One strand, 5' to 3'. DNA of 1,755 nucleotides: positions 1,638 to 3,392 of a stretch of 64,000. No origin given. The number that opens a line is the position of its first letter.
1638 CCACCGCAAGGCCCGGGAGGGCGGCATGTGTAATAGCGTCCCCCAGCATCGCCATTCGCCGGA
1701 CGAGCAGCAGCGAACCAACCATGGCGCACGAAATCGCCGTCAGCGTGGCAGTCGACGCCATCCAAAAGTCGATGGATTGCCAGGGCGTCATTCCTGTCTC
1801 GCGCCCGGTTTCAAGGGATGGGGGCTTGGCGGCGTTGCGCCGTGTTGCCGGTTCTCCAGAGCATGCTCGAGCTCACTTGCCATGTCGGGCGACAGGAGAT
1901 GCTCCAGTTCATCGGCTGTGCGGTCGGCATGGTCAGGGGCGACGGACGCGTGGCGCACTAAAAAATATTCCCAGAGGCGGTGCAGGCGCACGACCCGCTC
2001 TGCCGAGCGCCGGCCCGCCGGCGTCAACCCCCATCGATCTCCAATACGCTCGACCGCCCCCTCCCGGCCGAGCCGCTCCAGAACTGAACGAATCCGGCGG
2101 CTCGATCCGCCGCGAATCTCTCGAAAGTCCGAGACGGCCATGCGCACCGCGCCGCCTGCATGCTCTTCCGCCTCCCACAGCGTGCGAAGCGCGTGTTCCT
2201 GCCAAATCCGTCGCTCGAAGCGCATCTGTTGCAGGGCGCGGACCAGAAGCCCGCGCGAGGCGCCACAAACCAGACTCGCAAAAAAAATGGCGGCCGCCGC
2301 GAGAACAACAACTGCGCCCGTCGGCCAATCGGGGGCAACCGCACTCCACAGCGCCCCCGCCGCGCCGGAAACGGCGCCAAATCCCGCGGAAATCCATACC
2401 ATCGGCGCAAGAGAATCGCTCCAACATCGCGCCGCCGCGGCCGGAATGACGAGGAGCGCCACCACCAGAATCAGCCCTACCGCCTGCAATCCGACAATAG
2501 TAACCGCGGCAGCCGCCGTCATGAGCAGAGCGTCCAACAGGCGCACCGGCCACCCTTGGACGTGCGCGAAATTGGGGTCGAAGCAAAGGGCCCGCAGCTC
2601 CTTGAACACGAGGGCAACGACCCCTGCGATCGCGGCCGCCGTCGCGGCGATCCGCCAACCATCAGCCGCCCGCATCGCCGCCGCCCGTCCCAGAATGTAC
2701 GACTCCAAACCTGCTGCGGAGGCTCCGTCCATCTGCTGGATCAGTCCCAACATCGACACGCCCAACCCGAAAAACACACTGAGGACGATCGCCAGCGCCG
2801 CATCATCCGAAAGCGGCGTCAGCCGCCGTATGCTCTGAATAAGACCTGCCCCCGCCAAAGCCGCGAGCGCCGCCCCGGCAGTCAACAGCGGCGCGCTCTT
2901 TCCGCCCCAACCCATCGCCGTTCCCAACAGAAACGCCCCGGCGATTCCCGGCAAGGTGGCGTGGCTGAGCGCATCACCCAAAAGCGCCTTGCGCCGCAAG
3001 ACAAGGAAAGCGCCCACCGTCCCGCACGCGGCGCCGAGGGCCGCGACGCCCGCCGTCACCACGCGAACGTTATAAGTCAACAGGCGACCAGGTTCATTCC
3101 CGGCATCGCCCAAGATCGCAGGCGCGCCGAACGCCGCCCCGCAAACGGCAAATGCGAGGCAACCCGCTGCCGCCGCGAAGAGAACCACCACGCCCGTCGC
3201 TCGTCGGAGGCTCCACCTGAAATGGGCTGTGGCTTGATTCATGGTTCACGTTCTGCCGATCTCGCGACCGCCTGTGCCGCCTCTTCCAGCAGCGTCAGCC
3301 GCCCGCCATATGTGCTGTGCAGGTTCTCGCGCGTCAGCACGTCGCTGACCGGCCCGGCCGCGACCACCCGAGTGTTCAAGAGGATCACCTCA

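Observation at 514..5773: YtgCR-like metal uptake locus: both ABC-3 permeases carry DtxR-like C-terminal domains, plus a divergent stand-alone DtxR-FeoA regulator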

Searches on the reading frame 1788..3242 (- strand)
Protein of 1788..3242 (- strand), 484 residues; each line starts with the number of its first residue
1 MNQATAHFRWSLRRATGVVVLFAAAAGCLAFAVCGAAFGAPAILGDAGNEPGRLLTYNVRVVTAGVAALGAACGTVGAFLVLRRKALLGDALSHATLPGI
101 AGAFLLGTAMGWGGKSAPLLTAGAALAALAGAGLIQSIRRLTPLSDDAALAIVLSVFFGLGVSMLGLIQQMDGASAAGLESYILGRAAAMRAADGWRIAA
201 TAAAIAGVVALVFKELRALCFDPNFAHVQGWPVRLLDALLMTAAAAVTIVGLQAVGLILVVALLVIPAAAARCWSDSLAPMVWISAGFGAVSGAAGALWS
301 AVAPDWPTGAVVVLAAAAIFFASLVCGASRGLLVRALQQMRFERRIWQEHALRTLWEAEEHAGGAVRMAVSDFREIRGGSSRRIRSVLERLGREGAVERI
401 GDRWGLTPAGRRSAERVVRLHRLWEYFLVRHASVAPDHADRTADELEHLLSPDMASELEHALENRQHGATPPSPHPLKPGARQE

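Call 3: search_protein_families(library=pfam, proteins=[window:1788-3242:-], max_evalue=0.1)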
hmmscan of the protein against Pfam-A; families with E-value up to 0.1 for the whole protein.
window:1788-3242:- (484 aa): 3 families
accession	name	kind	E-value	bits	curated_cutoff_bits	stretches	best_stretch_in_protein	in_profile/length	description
PF00950.22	ABC-3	-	3.9e-59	200.7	20.1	1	62-326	8-257/258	ABC 3 transport family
PF02742.21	Fe_dep_repr_C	-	3.9e-16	59.3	27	1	407-467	1-61/70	Iron dependent repressor, metal binding and dimerisation domain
PF01032.23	FecCD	-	0.037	13.5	26.5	1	107-322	94-307/311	FecCD transport family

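Call 4: search_protein_families(library=ncbifam, proteins=[window:1788-3242:-], max_evalue=0.01)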
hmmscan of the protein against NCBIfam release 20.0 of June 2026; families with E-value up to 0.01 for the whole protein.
window:1788-3242:- (484 aa): 7 families
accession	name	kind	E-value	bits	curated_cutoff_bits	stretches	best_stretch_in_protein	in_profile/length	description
NF040927.1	ABC_perm_SloB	subfamily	3.8e-38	131.8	460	1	68-328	21-265/271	metal ABC transporter permease subunit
NF040871.1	AztB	equivalog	5.7e-36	124.5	280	1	59-315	13-253/254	zinc ABC transporter permease AztB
TIGR03770.1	anch_rpt_perm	equivalog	6e-35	121.3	296.8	1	71-325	29-268/270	anchored repeat-type ABC transporter permease subunit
NF007089.0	PRK09543.1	equivalog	7.2e-21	74.9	284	1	65-325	12-256/261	zinc ABC transporter permease subunit ZnuB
NF053665.1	TransRegDtxRActin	equivalog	9.5e-06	25.2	290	1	349-466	9-124/233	iron-dependent transcriptional repressor DtxR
NF008273.0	PRK11050.1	equivalog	4.4e-05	23.2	153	1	380-465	67-152/156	manganese-binding transcriptional regulator MntR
NF047407.1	TransRegMntRTherm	equivalog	0.003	17.2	350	1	405-459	71-125/227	manganese-dependent transcriptional regulator MntR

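Call 9: find_homologous_proteins(query=window:1788-3242:-, max_evalue=1e-10)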
Query window:1788-3242:- (484 aa): 3103 proteins with E <= 1e-10 among 8000 candidates; the best 120 are listed.
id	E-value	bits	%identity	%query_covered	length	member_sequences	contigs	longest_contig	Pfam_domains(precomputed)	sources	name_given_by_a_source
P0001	0.0e+0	1030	100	100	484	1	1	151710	PF02742.22,PF00950.23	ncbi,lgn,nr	ncbi:MAG: metal ABC transporter permease [Kiritimatiellae bacterium]|nr:metal ABC transporter permea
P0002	5.1e-154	532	58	91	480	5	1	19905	PF02742.22,PF00950.23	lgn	-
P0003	4.8e-141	489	57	88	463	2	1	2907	PF01032.24,PF02742.22,PF00950.23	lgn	-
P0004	2.5e-136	473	56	87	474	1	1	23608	PF02742.22,PF00950.23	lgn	-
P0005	9.5e-135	468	58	87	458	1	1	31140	PF01032.24,PF02742.22,PF00950.23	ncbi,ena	-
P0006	1.9e-131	457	54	88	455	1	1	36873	PF01032.24,PF02742.22,PF00950.23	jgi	jgi:manganese/zinc/iron transport system permease protein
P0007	1.5e-127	444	51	92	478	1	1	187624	PF02742.22,PF00950.23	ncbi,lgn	-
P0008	1.4e-125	438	50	90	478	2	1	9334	PF01032.24,PF02742.22,PF00950.23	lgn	-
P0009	1.5e-125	438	55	85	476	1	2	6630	PF01032.24,PF02742.22,PF00950.23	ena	-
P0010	3.7e-123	430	51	88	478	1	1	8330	PF01032.24,PF02742.22,PF00950.23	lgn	-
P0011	5.9e-123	429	54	87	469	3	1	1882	PF01032.24,PF02742.22,PF00950.23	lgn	-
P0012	1.7e-122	428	53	83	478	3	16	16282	PF01032.24,PF02742.22,PF00950.23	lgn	-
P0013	1.5e-120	421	53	88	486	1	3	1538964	PF01032.24,PF02742.22,PF00950.23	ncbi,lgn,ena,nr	ncbi:MAG TPA: iron chelate uptake ABC transporter family permease subunit [Kiritimatiellia bacterium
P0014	5.0e-120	420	53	89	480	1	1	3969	PF01032.24,PF02742.22,PF00950.23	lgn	-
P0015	2.7e-119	417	52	88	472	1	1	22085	PF01032.24,PF02742.22,PF00950.23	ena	-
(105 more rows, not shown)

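Call 19: find_related_loci(query=A1, collection=genome_contigs, flank=6000)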
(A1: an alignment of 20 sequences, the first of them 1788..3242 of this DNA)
Query A1 (484 aa) in genome_contigs; peptide patterns used: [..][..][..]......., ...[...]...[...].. (x = any residue, [..] = any of these).
600 stretches matched a pattern (row limit reached: there are more); 495 encode a relative of the query (tblastn E <= 1e-3); the best 80 are kept; 80 distinct loci.
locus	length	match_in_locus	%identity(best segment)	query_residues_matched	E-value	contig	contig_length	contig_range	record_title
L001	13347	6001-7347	51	38-481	2e-126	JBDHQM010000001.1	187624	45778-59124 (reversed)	MAG: Kiritimatiellia bacterium isolate AS-MESO-3CA.351 NODE_241_length_187624_cov_5.172847, whole genome shotgun sequenc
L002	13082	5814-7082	50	57-477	6e-122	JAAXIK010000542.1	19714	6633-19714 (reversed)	MAG: Rubripirellula sp. isolate SW22112_bin_14 NODE_1410_length_19714_cov_10.116333, whole genome shotgun sequence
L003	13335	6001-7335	47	53-483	4e-119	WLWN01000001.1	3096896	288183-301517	MAG: Kiritimatiellae bacterium isolate MH-Pat-all_autometa_1-1 scf7180000017253.3096896, whole genome shotgun sequence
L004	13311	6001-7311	47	53-484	3e-118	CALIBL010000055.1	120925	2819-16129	MAG: uncultured Rubripirellula sp. isolate S1_Bin_METABAT__121_1 genome assembly, contig: c_000001589905, whole genome s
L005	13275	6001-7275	50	54-477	6e-117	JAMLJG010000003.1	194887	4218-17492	MAG: Kiritimatiellia bacterium isolate ACE_NR_VERR3 ACE_NR_VERR3_3, whole genome shotgun sequence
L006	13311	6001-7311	48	45-477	4e-117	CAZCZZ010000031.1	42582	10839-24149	MAG TPA_asm: uncultured Verrucomicrobiota bacterium isolate SRP173033_co1_366 genome assembly, contig: NODE_1197_length_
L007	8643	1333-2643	47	57-484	4e-117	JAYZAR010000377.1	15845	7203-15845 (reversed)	MAG: Planctomycetota bacterium isolate XB_MAG1188 DB_MAG1188_0377, whole genome shotgun sequence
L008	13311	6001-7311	46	57-484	3e-115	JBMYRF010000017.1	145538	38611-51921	MAG: Rubripirellula sp. isolate ME_XS_2303_bin_66 ME_XS_2303_bin_66_16, whole genome shotgun sequence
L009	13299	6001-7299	47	57-480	1e-114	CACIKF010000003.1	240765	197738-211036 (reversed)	Puniceicoccaceae bacterium isolate AG-913-J04 genome assembly, contig: AG-913-J04_NODE_3, whole genome shotgun sequence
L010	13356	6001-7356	47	46-483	3e-114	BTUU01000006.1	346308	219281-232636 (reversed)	MAG: Planctomycetota bacterium AMX-MBFR-47 DNA, sequence06, whole genome shotgun sequence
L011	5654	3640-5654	45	49-483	3e-114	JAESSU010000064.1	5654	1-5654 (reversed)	MAG: Phycisphaeraceae bacterium isolate NORP295 CoAssembly_512447, whole genome shotgun sequence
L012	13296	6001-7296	44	57-480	2e-113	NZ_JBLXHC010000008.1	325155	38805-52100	MAG: Gimesia sp. isolate ET05-12 T05maxbin_out.043RE.5K@8, whole genome shotgun sequence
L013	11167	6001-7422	48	15-477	3e-113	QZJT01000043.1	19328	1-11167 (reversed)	MAG: Phycisphaerales bacterium isolate SURF_32 Ga0104751_1004200, whole genome shotgun sequence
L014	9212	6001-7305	46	57-480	2e-113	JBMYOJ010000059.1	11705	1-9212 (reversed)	MAG: Coraliomargarita sp. isolate ME_XS_2307_bin_5 ME_XS_2307_bin_5_58, whole genome shotgun sequence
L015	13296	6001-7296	48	57-484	6e-113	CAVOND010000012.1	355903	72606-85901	MAG: Pirellulaceae bacterium isolate MFD09779.bin.2.171 genome assembly, contig: contig_42032, whole genome shotgun sequ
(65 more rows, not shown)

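Call 45: predict_structure(alignment_id=A3)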
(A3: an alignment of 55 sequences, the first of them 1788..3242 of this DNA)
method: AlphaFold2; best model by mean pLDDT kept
length: 484 residues; sequences in the alignment: 55
mean_pLDDT: 84.9   pTM: 0.78
mean pLDDT of the five models: 84.9, 83.5, 82.7, 82.0, 82.0
residues with pLDDT >= 90: 271; 70-90: 128; 50-70: 62; < 50: 23
segments of 3 or more residues with pLDDT < 50: 1-10, 39-47, 481-484
pLDDT, mean of each block of 10 residues (from residue 1): 43 65 68 59 49 72 92 96 89 91 93 85 91 94 94 93 90 69 70 89 95 96 94 94 90 78 93 95 97 92 86 93 94 92 93 96 96 94 97 98 98 95 86 80 67 77 70 65 42
secondary structure, 60 per line:
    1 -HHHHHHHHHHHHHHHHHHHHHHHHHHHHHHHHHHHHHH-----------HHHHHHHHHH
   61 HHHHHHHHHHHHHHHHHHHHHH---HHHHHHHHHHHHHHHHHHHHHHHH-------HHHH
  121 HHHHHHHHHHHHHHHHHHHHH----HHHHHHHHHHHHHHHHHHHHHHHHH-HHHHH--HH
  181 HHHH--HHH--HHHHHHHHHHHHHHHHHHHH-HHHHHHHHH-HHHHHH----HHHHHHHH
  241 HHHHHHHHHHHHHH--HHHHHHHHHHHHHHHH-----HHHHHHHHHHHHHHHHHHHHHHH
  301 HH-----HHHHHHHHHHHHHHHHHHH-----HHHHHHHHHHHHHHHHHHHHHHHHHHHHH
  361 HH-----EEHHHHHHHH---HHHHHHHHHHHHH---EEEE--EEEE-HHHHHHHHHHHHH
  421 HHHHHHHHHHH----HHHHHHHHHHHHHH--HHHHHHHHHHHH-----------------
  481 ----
elements in order: H2-39 H51-82 H86-109 H117-141 H146-170 H172-176 H179-184 H192-211 H213-221 H223-228 H233-254 H257-272 H278-302 H308-326 H332-362 H370-377 H381-393 E397-400 E403-406 H408-431 H436-449 H452-463

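Call 48: fold_search(model_id=the predicted structure, library=pdb)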
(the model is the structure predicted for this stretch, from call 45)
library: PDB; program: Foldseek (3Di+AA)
matches with E <= 10: 1030; with E <= 0.001: 17
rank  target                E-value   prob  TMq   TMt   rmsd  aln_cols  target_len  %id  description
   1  7kyp_D                4.1e-14  1.00  0.48  0.81   2.9       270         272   32  PsaBC from Streptococcus pneumoniae in complex with Fab (released 2021-08-25)
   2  7kyp_N                5.9e-14  1.00  0.49  0.83   3.1       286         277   31  PsaBC from Streptococcus pneumoniae in complex with Fab (released 2021-08-25)
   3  7kyp_B                1.0e-13  1.00  0.50  0.83   3.0       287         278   31  PsaBC from Streptococcus pneumoniae in complex with Fab (released 2021-08-25)
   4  7kyp_H                1.3e-13  1.00  0.48  0.83   2.8       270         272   31  PsaBC from Streptococcus pneumoniae in complex with Fab (released 2021-08-25)
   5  7kyp_F                1.7e-13  1.00  0.50  0.80   3.0       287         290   31  PsaBC from Streptococcus pneumoniae in complex with Fab (released 2021-08-25)
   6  7kyp_J                2.4e-13  1.00  0.47  0.81   3.0       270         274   32  PsaBC from Streptococcus pneumoniae in complex with Fab (released 2021-08-25)
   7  7kyp_P                2.6e-13  1.00  0.48  0.83   2.8       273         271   32  PsaBC from Streptococcus pneumoniae in complex with Fab (released 2021-08-25)
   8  7kyo_C                2.3e-12  1.00  0.47  0.85   2.9       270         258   32  PsaBC from Streptococcus pneumoniae in complex with Fab (released 2021-08-25)
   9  5b58_A                1.9e-05  1.00  0.46  0.63   5.8       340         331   20  Inward-facing conformation of ABC heme importer BhuUV in complex with periplasmic heme binding protein BhuT from Burkh (released 2016-11-23)
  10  2qi9_A                1.4e-04  1.00  0.47  0.66   5.9       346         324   20  ABC-transporter BtuCD in complex with its periplasmic binding protein BtuF (released 2007-08-14)
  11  2nq2_A                1.6e-04  1.00  0.40  0.59   4.8       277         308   16  An inward-facing conformation of a putative metal-chelate type ABC transporter. (released 2007-01-02)
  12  2nq2_B                2.2e-04  1.00  0.46  0.68   5.2       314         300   13  An inward-facing conformation of a putative metal-chelate type ABC transporter. (released 2007-01-02)
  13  5b57_A                2.7e-04  1.00  0.46  0.63   5.8       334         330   22  Inward-facing conformation of ABC heme importer BhuUV from Burkholderia cenocepacia (released 2016-11-16)
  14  5b57_B                3.1e-04  1.00  0.47  0.65   5.4       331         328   22  Inward-facing conformation of ABC heme importer BhuUV from Burkholderia cenocepacia (released 2016-11-16)
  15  1l7v_A                4.9e-04  1.00  0.48  0.68   4.8       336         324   19  Bacterial ABC Transporter Involved in B12 Uptake (released 2002-05-15)
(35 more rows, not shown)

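Call 60: search_protein_families(library=pfam, proteins=[L001:1660-3996:-], max_evalue=0.001)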
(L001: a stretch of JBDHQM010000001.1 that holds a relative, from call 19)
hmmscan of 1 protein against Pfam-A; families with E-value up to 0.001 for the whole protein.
L001:1660-3996:- (778 aa): 2 families
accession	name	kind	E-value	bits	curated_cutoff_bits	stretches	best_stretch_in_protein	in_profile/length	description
PF00122.25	E1-E2_ATPase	-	2.2e-46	158.1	28.1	1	268-451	3-181/181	E1-E2 ATPase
PF00702.32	Hydrolase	-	9.4e-26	91.8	26.4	1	471-676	5-190/191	haloacid dehalogenase-like hydrolase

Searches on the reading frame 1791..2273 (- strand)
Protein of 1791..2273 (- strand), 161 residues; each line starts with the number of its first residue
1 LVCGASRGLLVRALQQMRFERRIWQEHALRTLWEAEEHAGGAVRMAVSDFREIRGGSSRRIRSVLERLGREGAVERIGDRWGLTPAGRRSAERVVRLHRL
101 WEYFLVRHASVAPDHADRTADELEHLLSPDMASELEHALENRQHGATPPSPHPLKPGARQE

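Call 25: search_solved_structures(query=window:1791-2273:-, max_evalue=1, show_alignments=3)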
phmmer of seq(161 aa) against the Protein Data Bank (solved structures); distinct sequences matched with E-value up to 1: 29.
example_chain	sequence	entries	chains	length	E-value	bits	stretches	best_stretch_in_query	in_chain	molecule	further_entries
5zr4_A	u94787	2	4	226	8.9e-07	32.3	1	28-141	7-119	Metal-dependent transcriptional regulator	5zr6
1b1b_A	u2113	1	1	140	1.1e-06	32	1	26-152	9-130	PROTEIN (IRON DEPENDENT REGULATOR)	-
1f5t_A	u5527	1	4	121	1.1e-06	32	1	26-135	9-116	DIPHTHERIA TOXIN REPRESSOR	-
2isy_A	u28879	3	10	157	1.5e-06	31.6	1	26-153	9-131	Iron-dependent repressor ideR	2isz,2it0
2qq9_A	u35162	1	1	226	1.5e-06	31.6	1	26-141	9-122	Diphtheria toxin repressor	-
2qqb_A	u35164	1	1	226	1.6e-06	31.5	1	26-141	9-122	Diphtheria toxin repressor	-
1ddn_A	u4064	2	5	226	1.6e-06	31.5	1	26-141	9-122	DIPHTHERIA TOX REPRESSOR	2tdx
2qqa_A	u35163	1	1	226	3.1e-06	30.5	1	29-141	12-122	Diphtheria toxin repressor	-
1fx7_A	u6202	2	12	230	4.1e-06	30.1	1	26-152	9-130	IRON-DEPENDENT REPRESSOR IDER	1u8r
1g3s_A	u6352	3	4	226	1.1e-05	28.8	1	26-141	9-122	DIPHTHERIA TOXIN REPRESSOR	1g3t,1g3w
1xcv_A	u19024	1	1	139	1.3e-05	28.6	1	26-141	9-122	Diphtheria toxin repressor mutant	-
3glx_A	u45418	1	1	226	2.5e-05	27.6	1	26-141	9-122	Diphtheria toxin repressor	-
1bi0_A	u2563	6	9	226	2.5e-05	27.6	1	26-141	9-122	DIPHTHERIA TOXIN REPRESSOR | DIPHTHERIA TOX REPRESSOR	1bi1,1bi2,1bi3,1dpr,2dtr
1c0w_A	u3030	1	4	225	2.5e-05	27.6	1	26-141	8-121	DIPHTHERIA TOXIN REPRESSOR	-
7b24_A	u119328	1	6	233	4.2e-05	26.9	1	26-142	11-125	DtxR family iron (Metal) dependent repressor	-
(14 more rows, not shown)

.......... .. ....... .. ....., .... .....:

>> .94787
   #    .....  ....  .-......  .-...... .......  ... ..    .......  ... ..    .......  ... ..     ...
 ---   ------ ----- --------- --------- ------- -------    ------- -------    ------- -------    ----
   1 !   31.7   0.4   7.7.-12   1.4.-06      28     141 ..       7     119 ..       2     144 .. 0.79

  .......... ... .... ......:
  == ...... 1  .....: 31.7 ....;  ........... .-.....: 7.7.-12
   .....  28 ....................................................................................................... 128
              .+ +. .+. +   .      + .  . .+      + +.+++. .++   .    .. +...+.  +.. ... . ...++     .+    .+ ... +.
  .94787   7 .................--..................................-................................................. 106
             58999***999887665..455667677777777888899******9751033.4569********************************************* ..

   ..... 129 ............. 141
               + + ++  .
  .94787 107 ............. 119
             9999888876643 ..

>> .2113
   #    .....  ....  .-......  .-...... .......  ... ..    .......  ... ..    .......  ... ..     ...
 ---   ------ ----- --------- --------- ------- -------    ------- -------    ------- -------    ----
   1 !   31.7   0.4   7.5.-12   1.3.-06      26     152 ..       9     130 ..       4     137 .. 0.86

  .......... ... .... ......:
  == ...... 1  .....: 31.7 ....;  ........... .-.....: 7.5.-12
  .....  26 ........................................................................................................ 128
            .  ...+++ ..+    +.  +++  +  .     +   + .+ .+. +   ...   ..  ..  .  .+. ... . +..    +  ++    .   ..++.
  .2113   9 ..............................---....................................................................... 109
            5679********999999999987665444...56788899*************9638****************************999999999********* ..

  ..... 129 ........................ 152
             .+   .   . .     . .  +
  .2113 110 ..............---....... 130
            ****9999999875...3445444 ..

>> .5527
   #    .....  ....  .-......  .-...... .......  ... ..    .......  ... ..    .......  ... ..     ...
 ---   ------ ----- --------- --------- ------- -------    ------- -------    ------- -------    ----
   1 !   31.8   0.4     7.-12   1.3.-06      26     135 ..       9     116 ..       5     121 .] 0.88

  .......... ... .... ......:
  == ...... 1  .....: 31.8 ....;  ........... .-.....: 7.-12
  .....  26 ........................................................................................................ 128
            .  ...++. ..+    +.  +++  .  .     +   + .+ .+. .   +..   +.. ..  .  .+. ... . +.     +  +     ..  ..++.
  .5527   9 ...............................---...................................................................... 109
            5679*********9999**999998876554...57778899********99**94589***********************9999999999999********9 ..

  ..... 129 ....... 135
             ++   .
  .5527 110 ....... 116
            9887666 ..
